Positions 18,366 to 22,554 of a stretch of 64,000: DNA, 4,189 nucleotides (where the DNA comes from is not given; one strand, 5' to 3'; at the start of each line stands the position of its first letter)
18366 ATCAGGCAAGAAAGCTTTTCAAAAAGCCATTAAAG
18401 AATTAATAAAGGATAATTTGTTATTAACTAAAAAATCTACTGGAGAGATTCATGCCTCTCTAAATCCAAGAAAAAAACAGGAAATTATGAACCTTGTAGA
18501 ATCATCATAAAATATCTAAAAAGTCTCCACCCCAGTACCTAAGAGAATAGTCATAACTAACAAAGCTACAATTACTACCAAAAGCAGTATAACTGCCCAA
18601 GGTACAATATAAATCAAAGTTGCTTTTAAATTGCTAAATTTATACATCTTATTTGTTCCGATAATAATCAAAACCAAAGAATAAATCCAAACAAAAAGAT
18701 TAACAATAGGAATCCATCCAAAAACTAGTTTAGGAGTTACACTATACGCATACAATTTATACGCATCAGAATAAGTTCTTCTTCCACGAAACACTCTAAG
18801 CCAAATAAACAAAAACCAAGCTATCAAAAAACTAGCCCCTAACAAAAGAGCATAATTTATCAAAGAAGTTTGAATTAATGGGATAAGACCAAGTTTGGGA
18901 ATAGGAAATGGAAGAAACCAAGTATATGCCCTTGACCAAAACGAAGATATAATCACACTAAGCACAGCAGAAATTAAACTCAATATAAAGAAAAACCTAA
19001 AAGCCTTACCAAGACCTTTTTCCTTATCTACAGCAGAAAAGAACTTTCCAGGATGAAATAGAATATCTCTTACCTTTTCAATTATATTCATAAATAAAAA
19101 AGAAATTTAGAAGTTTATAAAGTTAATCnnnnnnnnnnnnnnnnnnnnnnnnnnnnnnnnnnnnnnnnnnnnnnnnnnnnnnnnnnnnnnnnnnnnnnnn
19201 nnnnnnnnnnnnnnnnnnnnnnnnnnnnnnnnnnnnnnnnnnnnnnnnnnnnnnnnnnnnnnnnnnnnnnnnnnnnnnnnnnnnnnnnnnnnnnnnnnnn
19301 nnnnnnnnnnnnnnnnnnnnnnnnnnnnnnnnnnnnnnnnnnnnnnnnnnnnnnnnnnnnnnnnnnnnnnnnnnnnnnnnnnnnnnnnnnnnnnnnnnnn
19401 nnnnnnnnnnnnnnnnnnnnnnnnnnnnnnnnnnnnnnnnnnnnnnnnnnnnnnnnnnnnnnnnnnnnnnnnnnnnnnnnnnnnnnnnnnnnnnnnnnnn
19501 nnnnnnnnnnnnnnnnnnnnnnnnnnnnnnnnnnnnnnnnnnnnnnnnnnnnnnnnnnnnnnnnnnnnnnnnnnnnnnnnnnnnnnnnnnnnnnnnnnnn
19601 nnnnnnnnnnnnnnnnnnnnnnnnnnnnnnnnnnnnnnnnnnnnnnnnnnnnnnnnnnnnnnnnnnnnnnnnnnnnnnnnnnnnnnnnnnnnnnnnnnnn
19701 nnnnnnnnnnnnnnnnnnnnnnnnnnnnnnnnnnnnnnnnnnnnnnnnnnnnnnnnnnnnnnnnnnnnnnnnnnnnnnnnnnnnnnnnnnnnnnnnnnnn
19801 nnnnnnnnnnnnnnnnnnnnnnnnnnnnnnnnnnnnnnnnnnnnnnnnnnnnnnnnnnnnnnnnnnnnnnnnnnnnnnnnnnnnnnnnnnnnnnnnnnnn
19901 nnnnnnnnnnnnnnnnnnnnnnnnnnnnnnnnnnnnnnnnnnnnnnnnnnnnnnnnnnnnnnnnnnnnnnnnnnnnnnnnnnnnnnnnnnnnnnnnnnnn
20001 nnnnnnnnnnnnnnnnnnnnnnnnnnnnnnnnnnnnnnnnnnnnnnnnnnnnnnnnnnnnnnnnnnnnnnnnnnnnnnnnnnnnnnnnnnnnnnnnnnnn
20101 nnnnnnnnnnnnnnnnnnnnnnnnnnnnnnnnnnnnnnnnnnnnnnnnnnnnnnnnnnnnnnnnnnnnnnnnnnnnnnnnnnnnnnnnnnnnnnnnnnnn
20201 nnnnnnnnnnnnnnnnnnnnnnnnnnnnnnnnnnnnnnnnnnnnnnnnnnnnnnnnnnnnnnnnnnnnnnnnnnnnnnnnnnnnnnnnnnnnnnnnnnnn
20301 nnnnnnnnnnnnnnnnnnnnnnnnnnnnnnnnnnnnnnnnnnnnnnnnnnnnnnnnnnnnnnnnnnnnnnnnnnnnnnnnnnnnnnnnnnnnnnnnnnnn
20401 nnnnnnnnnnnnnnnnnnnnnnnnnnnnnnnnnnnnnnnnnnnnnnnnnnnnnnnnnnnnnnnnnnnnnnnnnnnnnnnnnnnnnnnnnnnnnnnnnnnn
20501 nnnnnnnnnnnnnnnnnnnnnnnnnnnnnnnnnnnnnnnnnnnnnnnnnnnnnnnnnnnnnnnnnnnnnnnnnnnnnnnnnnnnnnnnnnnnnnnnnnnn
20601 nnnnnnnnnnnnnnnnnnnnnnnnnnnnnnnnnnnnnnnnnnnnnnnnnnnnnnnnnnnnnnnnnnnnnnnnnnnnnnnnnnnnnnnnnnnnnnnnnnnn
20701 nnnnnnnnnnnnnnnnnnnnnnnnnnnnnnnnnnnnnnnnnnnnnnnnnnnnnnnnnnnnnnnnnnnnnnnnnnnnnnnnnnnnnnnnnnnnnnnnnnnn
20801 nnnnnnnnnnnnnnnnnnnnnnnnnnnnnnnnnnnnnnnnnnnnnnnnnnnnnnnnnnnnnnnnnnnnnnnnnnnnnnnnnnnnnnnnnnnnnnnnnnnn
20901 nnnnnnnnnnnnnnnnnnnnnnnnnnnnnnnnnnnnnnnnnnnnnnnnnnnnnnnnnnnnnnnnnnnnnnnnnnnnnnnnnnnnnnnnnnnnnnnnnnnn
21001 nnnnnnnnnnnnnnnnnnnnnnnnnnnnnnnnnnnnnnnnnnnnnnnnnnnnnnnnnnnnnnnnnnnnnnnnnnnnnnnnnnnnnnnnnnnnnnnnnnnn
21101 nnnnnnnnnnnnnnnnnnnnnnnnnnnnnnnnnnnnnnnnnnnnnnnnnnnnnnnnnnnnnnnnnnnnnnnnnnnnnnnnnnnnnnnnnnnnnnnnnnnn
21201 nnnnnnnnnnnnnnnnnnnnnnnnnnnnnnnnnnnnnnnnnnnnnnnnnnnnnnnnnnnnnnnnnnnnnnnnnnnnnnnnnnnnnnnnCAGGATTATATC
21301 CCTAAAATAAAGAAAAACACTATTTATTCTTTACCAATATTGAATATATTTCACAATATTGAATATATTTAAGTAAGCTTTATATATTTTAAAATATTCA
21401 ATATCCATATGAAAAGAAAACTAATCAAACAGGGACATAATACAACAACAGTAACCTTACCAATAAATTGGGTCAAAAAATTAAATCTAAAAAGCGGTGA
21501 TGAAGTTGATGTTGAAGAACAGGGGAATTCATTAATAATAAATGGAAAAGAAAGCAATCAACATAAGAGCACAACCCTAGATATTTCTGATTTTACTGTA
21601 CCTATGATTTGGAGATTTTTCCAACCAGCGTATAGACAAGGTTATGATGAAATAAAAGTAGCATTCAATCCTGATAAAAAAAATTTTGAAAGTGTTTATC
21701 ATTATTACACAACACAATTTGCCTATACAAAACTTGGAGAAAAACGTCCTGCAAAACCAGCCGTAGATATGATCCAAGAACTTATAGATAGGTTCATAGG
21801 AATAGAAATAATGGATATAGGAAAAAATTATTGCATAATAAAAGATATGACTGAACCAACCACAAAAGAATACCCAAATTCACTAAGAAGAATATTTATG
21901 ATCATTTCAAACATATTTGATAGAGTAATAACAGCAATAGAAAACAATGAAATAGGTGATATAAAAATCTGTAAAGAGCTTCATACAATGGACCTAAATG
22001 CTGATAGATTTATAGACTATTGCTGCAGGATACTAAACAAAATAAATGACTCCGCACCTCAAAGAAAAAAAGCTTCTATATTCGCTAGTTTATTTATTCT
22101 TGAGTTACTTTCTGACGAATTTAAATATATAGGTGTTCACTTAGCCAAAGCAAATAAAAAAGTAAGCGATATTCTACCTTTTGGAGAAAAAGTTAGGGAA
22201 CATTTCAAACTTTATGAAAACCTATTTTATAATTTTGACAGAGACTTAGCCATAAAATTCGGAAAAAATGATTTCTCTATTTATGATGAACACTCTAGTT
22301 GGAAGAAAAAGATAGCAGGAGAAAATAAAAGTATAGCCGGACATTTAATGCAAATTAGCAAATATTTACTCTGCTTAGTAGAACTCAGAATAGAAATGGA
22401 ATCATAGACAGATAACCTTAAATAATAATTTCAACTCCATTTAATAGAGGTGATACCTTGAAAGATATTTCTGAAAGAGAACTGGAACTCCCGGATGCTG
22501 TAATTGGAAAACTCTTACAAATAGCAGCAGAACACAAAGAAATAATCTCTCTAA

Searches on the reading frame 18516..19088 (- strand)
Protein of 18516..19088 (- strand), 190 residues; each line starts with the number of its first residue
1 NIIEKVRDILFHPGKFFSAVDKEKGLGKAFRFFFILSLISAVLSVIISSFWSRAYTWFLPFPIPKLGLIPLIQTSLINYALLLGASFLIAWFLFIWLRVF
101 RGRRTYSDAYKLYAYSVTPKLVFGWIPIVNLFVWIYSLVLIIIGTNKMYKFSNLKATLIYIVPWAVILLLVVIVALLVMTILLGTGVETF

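Call 44: search_protein_families(library=pfam, proteins=[window:18516-19088:-], max_evalue=0.00001)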
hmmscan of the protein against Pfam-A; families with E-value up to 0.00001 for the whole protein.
window:18516-19088:- (190 aa): 1 family
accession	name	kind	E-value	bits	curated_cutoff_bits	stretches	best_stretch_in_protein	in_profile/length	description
PF04893.22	Yip1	-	8.8e-17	61.9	28.6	1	8-173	2-172/173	Yip1 domain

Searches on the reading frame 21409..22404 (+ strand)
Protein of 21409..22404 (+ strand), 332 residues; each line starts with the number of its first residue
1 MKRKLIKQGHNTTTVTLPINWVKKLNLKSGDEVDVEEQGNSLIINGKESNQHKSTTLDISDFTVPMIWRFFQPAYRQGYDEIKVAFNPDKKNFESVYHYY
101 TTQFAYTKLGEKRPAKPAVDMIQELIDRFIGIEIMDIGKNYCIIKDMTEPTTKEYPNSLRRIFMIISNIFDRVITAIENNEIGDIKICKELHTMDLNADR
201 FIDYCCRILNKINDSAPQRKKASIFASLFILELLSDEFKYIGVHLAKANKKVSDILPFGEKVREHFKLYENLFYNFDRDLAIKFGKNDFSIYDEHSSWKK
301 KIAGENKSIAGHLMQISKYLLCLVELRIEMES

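Call 44: search_protein_families(library=pfam, proteins=[window:21409-22404:+], max_evalue=0.00001)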
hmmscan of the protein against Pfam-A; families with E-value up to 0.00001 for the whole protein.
window:21409-22404:+ (332 aa): 1 family
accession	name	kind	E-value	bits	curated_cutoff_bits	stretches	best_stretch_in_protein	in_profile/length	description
PF04014.23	MazE_antitoxin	-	4.8e-09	36.5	24.7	1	6-44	1-40/48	Antidote-toxin recognition MazE, bacterial antitoxin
